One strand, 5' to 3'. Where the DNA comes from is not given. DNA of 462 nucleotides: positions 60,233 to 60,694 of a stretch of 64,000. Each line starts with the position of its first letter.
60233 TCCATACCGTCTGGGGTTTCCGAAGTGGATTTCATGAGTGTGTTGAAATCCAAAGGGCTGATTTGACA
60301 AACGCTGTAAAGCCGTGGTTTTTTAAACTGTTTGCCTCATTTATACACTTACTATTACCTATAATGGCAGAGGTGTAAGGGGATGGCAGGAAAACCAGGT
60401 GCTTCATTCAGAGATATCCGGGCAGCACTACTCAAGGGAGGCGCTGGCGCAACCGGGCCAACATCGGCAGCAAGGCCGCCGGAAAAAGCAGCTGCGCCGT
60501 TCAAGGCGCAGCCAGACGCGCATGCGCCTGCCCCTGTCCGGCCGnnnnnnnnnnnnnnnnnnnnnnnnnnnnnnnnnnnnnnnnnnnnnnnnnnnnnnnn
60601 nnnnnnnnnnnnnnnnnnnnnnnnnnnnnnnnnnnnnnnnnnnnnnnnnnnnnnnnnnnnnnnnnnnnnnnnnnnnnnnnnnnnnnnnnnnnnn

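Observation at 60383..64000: Tandem array of three genes sharing a novel ~50-aa N-terminal module fused to FHA, FHA-FHA or ankyrin domains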

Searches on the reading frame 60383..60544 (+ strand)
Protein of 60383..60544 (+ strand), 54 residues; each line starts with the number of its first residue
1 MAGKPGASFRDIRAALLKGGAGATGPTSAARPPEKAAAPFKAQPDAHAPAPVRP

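Call 15: find_homologous_proteins(query=A1, max_evalue=10)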
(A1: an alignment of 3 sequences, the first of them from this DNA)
Query A1 (3 sequences): 30 candidates shared short words with the query, none scored E <= 10.

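Call 17: find_related_loci(query=A1, collection=genome_contigs, flank=10000)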
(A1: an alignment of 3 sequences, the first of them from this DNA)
Query A1 (54 aa) in genome_contigs; peptide patterns used: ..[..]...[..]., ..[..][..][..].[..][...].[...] (x = any residue, [..] = any of these).
72 stretches matched a pattern, but none encodes a relative of the query by tblastn (E <= 1e-3).

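Call 23: find_related_loci(query=A1, collection=metagenome_contigs, flank=10000)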
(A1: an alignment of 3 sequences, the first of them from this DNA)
Query A1 (54 aa) in metagenome_contigs; peptide patterns used: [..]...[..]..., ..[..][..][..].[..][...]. (x = any residue, [..] = any of these).
600 stretches matched a pattern, but none encodes a relative of the query by tblastn (E <= 1e-3).

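Call 28: search_protein_representatives(alignment_id=A1)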
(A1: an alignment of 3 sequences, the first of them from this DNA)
Query: 3 sequences, 56 profile positions. Proteins with E-value up to 0.001 (for the whole library): 3; up to 1e-10: 2; up to 1e-30: 0. The best 3 are listed.
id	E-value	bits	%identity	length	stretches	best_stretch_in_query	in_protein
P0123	1.6e-28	114.6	-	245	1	1-56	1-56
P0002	3.5e-23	97.5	-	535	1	3-56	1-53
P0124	2.9e-06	43.3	-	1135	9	25-47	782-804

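Call 41: search_protein_families(library=pfam, proteins=[P0123], max_evalue=10)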
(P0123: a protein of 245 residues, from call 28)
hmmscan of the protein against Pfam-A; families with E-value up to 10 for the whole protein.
P0123 (245 aa): 8 families
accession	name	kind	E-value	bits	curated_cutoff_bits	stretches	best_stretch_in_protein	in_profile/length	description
PF13637.12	Ank_4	-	2e-16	60.1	22.7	2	102-151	1-50/50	Ankyrin repeats (many copies)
PF00023.36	Ank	-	2.5e-14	53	21.1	1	131-161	2-32/33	Ankyrin repeat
PF12796.13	Ank_2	-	3.8e-14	53.4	27.3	1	104-190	3-83/90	Ankyrin repeats (3 copies)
PF13857.12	Ank_5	-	9.5e-13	48.6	27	1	118-171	2-56/56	Ankyrin repeats (many copies)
PF13606.12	Ank_3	-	9.1e-07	29.1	22.3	1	131-159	2-30/30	Ankyrin repeat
PF24521.3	Ank_KRIT1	-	3.8e-06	27.1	80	2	127-189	81-143/149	KRIT1 ankyrin-repeats domain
PF23745.1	ANK_LRRK2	-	0.00023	21.5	27.5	1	101-186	34-112/130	LRRK2 ANK repeat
PF15621.11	PROL5-SMR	-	0.18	12.5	25.3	1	25-92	29-100/115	Proline-rich submaxillary gland androgen-regulated family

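Call 69: search_protein_families(library=ncbifam, proteins=[P0123], max_evalue=0.01)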
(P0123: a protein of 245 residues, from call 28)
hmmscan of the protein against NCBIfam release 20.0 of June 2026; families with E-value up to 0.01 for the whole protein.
P0123 (245 aa): 9 families
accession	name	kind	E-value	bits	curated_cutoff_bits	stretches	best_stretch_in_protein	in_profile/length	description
NF041931.2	MzaA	equivalog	4.1e-15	55.7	800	1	113-196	17-97/726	MZA anti-phage system associated sigma-70 family RNA polymerase sigma factor MzaA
NF043022.1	T4SS_AnkG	equivalog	9.8e-09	34.5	500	1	117-177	384-449/455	Dot/Icm T4SS effector AnkG/AnkZ/LegA7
NF043029.1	T4SS_AnkY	equivalog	1.7e-08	33.4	600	1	101-173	461-533/543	Dot/Icm T4SS effector AnkY/LegA9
NF043028.1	T4SS_AnkX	equivalog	7.7e-08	30.9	1400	1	116-187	566-638/938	Dot/Icm T4SS effector AnkN/AnkX/LegA8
NF043023.1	T4SS_AnkH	equivalog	2.3e-07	29.9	600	1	102-169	36-103/467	Dot/Icm T4SS effector AnkH/LegA3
NF043019.1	T4SS_AnkC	equivalog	0.0011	18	450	0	93-151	161-221/459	Dot/Icm T4SS effector AnkC/LegA12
NF043021.1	T4SS_AnkF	equivalog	0.0017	16.7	1000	1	101-162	588-650/917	Dot/Icm T4SS effector AnkF/LegA14/Ceg31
NF038106.1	gamma_NF038106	equivalog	0.0031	17.8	50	1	148-189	53-92/93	PA4642 family protein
TIGR00870.1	trp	subfamily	0.0033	15.5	498.75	1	127-160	127-160/747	transient-receptor-potential calcium channel protein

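Call 70: search_protein_families(library=padloc, proteins=[P0123], max_evalue=0.01)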
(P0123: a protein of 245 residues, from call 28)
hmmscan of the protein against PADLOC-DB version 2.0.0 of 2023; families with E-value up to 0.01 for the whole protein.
P0123 (245 aa): 3 families
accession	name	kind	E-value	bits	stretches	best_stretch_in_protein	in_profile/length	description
PDLC04783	PDC-M72A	-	1.6e-14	52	1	102-192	234-321/392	-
PDLC02908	Ankyrin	-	1.7e-07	27.9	1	121-176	726-781/880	-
PDLC02203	MzaA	-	2.9e-06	23.8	1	118-175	31-88/683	-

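Call 89: find_related_loci(query=A1, collection=viral_contigs, flank=3000)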
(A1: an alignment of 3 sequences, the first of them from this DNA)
Query A1 (54 aa) in viral_contigs; peptide patterns used: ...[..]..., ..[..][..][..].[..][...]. (x = any residue, [..] = any of these).
28 stretches matched a pattern, but none encodes a relative of the query by tblastn (E <= 1e-3).

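Call 90: search_solved_structures(query=A1, max_evalue=10)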
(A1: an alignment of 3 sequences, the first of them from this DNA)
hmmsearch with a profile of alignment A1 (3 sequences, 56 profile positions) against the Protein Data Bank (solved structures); distinct sequences matched with E-value up to 10: 1.
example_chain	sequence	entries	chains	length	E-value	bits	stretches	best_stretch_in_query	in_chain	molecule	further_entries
5vei_A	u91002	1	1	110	0.12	15.6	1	19-45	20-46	Sorbin and SH3 domain-containing protein 2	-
